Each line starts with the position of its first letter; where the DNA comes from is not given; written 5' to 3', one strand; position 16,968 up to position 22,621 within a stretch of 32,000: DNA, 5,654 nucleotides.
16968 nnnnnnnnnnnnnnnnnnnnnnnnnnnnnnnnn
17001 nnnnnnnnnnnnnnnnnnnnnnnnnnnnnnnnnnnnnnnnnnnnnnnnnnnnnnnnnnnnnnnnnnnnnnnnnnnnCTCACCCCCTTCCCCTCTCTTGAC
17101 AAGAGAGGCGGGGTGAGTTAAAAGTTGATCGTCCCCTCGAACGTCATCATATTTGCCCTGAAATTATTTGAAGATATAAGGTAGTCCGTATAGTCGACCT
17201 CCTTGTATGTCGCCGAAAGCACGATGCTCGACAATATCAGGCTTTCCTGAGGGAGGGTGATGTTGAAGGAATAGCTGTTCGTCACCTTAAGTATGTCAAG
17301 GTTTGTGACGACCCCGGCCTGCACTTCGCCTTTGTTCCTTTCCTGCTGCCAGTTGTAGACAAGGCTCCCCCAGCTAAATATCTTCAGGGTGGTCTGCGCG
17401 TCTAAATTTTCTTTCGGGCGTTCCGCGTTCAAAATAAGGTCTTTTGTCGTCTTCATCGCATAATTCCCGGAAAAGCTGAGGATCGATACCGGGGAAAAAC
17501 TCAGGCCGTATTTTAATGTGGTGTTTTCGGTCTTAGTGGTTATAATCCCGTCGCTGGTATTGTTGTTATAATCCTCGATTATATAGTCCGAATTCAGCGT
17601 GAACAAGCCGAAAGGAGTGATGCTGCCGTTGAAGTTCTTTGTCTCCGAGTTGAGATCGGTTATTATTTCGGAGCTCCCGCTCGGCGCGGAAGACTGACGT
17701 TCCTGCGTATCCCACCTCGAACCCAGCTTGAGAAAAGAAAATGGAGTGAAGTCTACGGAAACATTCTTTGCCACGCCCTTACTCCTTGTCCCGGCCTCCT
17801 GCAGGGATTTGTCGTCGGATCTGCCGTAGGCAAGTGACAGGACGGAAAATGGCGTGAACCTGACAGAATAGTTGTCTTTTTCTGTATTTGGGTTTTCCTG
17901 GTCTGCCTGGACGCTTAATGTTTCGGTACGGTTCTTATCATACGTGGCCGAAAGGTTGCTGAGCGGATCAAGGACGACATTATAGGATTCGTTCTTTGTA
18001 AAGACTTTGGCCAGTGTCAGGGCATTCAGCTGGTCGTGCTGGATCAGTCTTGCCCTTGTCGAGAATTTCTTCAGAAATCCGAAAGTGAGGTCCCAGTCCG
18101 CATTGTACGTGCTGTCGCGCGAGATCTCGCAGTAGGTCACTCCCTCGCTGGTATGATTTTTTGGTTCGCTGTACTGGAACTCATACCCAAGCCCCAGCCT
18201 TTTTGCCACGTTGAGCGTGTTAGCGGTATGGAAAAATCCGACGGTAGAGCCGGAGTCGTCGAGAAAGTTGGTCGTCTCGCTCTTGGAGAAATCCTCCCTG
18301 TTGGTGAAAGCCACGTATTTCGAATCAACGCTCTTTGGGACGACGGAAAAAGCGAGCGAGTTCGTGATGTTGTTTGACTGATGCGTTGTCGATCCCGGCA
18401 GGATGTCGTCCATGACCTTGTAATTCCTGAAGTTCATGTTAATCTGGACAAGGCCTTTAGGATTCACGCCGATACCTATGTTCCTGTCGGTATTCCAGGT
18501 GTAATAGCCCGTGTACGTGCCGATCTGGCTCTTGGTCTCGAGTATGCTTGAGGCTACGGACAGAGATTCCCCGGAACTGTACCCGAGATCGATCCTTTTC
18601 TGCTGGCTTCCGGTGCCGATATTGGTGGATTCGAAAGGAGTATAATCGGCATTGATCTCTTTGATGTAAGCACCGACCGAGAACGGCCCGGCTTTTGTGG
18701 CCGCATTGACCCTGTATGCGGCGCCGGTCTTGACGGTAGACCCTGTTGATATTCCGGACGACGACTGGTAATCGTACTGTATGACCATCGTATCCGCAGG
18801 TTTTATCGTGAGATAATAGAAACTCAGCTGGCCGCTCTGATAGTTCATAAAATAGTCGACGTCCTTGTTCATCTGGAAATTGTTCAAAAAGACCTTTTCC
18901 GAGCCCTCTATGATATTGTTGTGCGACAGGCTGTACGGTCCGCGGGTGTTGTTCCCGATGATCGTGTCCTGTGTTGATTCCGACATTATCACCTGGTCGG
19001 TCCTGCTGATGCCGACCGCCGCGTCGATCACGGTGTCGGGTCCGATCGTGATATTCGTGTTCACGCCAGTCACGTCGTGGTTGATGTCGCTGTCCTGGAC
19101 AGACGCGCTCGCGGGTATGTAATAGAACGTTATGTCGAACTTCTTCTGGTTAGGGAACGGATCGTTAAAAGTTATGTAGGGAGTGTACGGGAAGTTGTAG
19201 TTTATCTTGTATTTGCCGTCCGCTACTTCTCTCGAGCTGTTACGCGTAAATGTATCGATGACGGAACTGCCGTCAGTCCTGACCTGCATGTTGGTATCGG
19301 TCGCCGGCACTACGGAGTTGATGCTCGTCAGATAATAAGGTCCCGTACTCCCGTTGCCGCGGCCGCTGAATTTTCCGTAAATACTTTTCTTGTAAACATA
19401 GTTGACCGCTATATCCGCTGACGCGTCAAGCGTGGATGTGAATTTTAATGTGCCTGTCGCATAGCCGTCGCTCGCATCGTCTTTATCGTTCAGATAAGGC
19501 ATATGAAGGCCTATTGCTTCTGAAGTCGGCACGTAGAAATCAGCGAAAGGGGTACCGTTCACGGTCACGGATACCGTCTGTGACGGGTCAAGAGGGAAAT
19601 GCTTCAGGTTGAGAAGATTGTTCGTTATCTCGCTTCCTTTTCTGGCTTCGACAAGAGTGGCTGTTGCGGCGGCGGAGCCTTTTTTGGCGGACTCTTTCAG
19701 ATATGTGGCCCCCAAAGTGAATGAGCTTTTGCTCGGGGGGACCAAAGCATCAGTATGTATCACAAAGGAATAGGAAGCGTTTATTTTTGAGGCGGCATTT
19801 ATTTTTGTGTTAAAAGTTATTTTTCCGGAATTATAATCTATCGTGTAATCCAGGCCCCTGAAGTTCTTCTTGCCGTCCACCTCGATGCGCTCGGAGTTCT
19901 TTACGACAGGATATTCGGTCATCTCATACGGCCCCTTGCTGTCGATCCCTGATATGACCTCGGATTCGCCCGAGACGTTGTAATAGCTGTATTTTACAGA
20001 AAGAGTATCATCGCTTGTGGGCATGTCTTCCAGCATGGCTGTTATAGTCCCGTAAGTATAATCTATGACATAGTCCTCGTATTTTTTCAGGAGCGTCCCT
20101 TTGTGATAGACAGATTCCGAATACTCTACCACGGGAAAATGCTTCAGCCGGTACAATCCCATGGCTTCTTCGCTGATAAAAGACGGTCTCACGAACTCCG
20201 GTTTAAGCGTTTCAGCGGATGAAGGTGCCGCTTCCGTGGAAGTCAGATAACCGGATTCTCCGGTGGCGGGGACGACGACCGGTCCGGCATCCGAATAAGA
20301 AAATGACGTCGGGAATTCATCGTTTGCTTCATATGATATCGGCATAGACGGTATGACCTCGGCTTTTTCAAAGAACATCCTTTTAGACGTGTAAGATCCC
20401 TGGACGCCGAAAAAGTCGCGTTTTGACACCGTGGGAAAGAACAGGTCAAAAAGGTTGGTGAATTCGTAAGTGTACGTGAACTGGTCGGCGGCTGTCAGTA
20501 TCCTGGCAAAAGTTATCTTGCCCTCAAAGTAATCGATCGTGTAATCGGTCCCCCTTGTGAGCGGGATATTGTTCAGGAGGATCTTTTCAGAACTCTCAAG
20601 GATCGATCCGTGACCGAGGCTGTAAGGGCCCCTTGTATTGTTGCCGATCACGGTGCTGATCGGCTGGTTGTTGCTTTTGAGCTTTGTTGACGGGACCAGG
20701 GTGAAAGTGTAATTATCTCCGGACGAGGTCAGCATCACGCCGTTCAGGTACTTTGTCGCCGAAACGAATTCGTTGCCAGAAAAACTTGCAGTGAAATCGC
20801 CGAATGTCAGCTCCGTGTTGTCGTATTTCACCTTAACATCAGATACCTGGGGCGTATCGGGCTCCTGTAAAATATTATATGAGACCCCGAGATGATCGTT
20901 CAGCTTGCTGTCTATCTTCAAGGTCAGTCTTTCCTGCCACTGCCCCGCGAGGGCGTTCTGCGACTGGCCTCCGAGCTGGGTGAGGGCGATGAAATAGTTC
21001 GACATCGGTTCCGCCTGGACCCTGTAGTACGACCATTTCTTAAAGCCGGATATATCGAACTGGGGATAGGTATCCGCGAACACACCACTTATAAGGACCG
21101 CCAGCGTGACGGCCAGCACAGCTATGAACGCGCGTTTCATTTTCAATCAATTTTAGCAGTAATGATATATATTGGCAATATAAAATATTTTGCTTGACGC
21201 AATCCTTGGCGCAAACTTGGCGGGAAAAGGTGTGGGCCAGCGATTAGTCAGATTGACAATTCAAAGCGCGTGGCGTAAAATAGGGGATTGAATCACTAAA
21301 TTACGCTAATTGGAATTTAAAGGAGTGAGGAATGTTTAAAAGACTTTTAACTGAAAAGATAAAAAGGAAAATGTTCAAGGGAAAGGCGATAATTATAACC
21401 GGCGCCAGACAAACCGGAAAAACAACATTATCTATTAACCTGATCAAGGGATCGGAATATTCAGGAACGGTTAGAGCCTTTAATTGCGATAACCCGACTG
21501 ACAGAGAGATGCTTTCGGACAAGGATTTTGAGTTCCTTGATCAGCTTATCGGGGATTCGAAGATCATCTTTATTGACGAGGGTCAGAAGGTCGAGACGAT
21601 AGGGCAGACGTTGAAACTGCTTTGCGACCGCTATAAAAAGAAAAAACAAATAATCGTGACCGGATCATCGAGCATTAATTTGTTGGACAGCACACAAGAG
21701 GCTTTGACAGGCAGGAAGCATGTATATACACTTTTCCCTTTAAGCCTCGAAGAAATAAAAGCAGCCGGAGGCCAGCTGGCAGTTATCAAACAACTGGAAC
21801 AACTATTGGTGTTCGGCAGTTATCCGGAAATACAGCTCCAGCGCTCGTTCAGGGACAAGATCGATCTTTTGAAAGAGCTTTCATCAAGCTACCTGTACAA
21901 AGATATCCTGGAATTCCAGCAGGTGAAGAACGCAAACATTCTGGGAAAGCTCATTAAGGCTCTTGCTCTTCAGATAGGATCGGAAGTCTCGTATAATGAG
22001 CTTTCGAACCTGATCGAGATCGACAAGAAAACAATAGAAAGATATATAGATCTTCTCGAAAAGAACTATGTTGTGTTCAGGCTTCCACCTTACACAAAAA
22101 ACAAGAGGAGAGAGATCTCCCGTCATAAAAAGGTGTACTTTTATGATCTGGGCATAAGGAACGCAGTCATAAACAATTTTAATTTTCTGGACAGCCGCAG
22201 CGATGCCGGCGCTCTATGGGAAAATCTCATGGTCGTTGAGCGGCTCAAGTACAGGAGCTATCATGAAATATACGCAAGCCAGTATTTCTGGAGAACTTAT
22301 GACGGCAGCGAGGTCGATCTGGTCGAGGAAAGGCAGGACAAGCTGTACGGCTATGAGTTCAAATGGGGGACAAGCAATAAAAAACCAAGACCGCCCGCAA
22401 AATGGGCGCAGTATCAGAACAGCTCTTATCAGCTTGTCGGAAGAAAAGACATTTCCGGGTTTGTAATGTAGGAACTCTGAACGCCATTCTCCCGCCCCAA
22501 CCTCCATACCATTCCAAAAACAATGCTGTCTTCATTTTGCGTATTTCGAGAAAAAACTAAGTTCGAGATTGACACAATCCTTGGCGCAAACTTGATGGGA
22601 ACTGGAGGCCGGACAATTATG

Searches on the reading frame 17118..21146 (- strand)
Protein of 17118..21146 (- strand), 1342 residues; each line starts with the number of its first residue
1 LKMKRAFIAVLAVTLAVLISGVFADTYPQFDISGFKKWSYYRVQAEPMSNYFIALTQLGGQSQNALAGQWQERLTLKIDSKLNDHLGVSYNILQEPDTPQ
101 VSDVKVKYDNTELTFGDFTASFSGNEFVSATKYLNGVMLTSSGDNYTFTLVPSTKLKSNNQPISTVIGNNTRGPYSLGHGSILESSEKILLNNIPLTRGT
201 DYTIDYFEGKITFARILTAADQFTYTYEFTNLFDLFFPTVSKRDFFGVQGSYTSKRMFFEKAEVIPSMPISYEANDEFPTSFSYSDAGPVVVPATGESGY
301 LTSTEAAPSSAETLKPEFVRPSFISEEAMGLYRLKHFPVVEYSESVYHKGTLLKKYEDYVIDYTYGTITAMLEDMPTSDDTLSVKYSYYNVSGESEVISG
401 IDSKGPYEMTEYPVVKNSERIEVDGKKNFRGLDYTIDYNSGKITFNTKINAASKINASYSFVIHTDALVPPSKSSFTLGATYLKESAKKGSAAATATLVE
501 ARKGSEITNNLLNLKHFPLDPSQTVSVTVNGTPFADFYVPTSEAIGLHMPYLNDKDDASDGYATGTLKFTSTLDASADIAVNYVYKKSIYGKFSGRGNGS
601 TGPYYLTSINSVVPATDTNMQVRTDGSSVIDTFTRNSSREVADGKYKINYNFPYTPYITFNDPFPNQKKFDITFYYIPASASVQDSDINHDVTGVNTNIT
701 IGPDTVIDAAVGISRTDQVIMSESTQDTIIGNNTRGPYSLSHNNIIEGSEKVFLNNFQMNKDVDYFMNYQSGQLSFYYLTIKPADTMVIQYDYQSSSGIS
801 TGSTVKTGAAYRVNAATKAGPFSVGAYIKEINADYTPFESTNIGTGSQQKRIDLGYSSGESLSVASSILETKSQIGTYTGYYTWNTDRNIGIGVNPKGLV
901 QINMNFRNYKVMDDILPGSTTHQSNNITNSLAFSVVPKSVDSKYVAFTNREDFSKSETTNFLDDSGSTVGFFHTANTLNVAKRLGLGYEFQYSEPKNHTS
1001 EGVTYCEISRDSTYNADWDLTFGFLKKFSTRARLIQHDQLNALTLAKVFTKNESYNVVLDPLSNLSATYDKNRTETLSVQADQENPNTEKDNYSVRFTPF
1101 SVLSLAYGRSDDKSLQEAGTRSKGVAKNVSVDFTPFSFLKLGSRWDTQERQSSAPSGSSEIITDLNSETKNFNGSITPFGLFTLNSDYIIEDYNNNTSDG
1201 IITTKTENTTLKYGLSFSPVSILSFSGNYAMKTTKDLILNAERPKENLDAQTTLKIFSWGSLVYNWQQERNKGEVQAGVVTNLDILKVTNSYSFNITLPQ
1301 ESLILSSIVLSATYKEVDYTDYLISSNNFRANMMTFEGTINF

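Call 7: search_protein_families(library=pfam, proteins=[window:17118-21146:-], max_evalue=0.01)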
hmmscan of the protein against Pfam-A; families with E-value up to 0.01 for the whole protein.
window:17118-21146:- (1342 aa): 1 family
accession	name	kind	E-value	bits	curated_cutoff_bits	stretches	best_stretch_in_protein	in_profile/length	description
PF09343.15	DUF2460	-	2.8e-09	37.2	30.4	1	415-463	128-175/205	Conserved hypothetical protein 2217 (DUF2460)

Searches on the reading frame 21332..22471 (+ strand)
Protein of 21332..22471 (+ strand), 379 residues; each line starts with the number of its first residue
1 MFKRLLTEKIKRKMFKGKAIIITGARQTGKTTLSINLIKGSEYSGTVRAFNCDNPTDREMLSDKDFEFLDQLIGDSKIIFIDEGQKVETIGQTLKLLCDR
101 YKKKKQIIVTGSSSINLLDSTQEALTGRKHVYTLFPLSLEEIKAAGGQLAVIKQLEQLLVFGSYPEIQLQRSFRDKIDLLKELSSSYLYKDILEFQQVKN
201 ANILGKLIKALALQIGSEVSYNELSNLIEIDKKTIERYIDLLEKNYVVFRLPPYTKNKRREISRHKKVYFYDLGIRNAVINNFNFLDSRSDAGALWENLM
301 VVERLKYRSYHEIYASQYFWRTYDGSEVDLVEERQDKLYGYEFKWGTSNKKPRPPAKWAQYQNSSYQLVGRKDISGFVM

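Call 7: search_protein_families(library=pfam, proteins=[window:21332-22471:+], max_evalue=0.01)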
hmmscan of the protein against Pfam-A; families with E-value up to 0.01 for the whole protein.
window:21332-22471:+ (379 aa): 4 families
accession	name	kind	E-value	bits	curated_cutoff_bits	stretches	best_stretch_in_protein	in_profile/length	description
PF13635.12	DUF4143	-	1.3e-38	132.8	28.1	1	190-346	2-160/160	Domain of unknown function (DUF4143)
PF13173.12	AAA_14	-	1.8e-28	99.5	27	1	17-142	2-128/129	AAA domain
PF20720.3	nSTAND3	-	0.00021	21.5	27.2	1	8-115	8-114/155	Novel STAND NTPase 3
PF13401.12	AAA_22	-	0.003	18.3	27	0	17-60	5-49/130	AAA domain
